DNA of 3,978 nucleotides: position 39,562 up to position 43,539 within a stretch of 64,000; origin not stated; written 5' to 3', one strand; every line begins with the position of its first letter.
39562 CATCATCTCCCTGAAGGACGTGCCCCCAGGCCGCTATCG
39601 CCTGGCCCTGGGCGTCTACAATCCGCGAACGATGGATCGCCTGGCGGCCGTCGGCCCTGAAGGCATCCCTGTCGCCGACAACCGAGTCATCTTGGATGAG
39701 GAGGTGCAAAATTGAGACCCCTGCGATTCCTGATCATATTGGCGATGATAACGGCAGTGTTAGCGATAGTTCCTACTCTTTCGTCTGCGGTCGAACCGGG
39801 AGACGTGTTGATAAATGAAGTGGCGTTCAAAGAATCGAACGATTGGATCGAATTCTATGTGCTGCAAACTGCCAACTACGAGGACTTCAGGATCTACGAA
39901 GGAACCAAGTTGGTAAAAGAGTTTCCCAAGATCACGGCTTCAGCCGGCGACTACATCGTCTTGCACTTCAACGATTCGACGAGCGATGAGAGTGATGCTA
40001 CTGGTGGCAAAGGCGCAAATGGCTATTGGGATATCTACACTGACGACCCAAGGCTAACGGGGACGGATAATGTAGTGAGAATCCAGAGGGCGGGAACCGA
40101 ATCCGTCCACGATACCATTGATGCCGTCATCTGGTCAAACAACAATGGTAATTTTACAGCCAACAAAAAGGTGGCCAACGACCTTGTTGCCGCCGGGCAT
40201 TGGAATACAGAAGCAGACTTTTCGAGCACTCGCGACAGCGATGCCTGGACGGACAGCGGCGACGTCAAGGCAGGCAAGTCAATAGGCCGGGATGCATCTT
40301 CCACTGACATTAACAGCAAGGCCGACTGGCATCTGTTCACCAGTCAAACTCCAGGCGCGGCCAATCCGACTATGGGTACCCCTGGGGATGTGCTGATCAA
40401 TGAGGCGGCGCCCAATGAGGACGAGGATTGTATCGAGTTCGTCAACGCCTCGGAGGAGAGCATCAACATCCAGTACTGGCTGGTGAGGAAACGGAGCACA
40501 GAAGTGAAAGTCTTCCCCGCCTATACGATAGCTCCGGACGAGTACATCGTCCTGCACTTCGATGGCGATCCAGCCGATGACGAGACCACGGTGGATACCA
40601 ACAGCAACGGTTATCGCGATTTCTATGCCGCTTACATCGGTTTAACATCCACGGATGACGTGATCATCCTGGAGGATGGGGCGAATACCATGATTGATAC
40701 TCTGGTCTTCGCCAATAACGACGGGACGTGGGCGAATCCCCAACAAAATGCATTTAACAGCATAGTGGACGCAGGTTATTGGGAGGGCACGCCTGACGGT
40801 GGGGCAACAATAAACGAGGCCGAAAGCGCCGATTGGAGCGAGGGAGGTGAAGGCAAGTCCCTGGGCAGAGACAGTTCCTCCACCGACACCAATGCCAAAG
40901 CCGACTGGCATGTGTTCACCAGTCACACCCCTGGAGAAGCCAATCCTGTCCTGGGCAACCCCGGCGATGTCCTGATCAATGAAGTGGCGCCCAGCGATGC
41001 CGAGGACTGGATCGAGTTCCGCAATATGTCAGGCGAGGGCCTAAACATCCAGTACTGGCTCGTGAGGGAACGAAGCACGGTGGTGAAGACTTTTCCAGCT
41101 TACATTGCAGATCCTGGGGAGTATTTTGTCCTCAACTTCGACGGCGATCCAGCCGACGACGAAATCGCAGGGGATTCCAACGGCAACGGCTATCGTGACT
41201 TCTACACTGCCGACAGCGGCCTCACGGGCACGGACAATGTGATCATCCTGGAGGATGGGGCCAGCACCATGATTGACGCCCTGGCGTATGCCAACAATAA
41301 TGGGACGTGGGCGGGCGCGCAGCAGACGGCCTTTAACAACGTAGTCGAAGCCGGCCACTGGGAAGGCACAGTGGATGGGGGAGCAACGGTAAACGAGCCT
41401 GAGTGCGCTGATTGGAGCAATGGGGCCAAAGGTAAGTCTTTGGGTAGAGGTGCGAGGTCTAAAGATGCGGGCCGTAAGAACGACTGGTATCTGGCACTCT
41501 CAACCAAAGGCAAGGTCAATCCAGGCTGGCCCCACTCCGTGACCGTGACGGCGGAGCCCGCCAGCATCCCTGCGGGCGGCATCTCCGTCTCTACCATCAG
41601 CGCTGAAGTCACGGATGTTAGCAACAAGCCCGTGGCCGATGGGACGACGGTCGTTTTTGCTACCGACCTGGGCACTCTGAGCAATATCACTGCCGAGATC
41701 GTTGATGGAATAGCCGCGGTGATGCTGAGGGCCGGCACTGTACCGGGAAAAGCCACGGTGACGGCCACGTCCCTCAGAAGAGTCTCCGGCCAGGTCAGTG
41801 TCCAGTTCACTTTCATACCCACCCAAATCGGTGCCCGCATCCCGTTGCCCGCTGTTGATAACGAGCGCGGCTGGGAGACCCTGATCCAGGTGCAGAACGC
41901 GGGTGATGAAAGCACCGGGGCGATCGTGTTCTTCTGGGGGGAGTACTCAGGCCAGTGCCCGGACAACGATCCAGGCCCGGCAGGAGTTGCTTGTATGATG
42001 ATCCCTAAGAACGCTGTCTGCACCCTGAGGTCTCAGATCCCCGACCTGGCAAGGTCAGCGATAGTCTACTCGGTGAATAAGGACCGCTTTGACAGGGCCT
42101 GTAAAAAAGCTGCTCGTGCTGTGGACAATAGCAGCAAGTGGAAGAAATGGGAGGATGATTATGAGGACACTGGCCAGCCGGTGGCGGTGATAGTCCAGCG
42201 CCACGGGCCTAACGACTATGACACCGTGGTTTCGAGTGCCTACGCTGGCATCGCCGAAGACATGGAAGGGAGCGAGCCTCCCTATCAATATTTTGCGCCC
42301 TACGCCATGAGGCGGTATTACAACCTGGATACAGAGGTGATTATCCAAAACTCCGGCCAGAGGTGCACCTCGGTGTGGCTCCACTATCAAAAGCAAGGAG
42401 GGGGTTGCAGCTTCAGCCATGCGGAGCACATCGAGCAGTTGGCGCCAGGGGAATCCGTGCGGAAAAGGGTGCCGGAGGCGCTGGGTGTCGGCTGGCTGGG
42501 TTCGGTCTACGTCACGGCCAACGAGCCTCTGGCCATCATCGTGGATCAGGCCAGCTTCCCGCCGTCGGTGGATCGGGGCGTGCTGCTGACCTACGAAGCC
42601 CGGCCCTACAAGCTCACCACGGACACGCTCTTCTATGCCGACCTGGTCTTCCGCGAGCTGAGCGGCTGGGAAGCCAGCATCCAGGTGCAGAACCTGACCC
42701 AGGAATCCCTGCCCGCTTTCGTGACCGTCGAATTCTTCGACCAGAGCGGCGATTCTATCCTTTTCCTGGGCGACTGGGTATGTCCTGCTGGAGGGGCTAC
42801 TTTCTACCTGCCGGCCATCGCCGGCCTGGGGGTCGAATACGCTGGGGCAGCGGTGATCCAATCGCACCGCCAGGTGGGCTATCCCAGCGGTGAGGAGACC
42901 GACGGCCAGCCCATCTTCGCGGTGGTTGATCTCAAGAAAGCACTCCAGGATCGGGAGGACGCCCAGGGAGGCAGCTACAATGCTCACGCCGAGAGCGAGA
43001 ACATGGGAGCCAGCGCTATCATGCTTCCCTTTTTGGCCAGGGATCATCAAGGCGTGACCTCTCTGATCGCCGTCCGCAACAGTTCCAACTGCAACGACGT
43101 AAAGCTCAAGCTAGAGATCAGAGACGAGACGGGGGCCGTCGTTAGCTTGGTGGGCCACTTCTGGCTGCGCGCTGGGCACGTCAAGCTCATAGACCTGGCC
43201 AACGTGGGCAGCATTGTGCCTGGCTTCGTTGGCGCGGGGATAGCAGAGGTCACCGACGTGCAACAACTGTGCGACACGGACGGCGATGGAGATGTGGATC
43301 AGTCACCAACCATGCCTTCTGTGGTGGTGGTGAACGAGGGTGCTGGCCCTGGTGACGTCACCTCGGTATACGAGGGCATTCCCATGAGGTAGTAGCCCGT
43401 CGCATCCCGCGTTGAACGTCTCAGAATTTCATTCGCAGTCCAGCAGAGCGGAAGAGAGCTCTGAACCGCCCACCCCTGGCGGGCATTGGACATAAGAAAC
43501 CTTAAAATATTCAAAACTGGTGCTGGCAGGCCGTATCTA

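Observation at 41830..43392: Unrecognised ~500-aa four-module domain shared by three secreted proteins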

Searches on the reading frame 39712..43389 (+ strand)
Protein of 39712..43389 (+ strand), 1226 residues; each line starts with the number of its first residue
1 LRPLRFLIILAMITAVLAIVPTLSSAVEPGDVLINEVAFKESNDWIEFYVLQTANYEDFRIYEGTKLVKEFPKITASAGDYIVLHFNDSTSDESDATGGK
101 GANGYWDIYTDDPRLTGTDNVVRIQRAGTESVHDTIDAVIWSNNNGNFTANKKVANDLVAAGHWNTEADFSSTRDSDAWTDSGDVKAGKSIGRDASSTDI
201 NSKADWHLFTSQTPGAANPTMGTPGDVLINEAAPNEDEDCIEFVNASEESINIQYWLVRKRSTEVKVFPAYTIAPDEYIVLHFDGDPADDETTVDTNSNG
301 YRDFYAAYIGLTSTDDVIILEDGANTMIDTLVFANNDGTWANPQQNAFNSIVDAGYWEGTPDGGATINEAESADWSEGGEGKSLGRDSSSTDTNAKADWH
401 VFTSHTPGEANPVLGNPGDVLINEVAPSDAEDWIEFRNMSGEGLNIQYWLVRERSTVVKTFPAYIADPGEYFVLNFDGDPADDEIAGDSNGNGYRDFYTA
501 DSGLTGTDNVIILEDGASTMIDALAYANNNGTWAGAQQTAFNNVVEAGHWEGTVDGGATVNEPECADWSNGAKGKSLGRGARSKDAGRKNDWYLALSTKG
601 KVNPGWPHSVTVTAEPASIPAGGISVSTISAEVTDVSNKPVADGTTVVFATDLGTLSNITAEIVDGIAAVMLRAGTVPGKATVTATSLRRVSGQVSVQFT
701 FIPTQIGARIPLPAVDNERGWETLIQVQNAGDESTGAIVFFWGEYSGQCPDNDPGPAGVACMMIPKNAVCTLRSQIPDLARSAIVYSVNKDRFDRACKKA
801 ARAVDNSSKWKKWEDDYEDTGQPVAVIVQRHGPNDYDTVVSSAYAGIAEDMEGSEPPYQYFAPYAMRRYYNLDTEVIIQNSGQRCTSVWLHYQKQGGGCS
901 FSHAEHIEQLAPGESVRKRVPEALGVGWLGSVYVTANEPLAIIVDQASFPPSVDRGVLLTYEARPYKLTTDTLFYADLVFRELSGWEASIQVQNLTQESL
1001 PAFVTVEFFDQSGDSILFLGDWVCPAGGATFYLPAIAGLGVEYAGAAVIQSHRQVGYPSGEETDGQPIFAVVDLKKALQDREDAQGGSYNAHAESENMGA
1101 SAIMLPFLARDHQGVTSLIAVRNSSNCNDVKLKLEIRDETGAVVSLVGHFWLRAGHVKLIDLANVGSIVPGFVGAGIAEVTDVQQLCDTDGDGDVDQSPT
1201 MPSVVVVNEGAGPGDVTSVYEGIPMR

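Call 7: search_protein_families(library=pfam, proteins=[window:39712-43389:+], max_evalue=1)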
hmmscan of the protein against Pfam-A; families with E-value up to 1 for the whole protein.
window:39712-43389:+ (1226 aa): 6 families
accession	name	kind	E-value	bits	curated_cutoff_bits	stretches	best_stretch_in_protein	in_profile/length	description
PF00932.25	LTD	-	2.7e-19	70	34.3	2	223-331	4-105/109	Lamin Tail Domain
PF09134.16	Invasin_D3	-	1.3e-10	42.1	33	1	610-686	5-81/98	Invasin, domain 3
PF02369.22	Big_1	-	6e-06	26.7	34.9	1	610-700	2-93/93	Bacterial Ig-like domain (group 1)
PF18565.7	Glyco_hydro2_C5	-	0.0076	16.5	32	1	657-688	64-95/103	Glycoside hydrolase family 2 C-terminal domain 5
PF12604.14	gp37_C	-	0.011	16.3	22.5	1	330-371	47-84/95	Tail fibre protein gp37 C terminal domain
PF23312.1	UBA_SIK3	-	0.1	13.1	27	1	775-795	9-29/40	Protein kinase SIK3 UBA domain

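Call 8: search_protein_families(library=ncbifam, proteins=[window:39712-43389:+], max_evalue=1)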
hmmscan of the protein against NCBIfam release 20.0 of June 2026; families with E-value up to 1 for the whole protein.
window:39712-43389:+ (1226 aa): 0 families

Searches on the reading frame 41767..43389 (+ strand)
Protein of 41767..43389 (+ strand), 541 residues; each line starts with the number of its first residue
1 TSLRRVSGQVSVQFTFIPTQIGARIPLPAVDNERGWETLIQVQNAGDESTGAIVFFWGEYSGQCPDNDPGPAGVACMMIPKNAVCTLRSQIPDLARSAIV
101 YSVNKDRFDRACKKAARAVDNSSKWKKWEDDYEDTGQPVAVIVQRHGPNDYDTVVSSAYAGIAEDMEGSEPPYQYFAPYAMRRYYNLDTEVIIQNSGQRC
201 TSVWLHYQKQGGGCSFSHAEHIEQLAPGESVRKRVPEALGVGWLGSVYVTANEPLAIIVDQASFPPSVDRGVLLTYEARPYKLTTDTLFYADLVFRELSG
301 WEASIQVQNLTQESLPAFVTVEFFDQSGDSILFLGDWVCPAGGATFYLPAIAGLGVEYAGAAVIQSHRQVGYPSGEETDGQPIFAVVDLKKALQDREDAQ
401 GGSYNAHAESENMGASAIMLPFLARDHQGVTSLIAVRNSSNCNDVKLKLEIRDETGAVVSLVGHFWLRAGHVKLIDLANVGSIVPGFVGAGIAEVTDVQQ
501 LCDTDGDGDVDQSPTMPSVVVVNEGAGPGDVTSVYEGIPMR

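Call 9: search_solved_structures(query=A1, max_evalue=10)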
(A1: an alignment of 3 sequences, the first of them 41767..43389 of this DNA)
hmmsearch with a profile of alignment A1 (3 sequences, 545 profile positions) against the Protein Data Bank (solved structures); distinct sequences matched with E-value up to 10: 0.
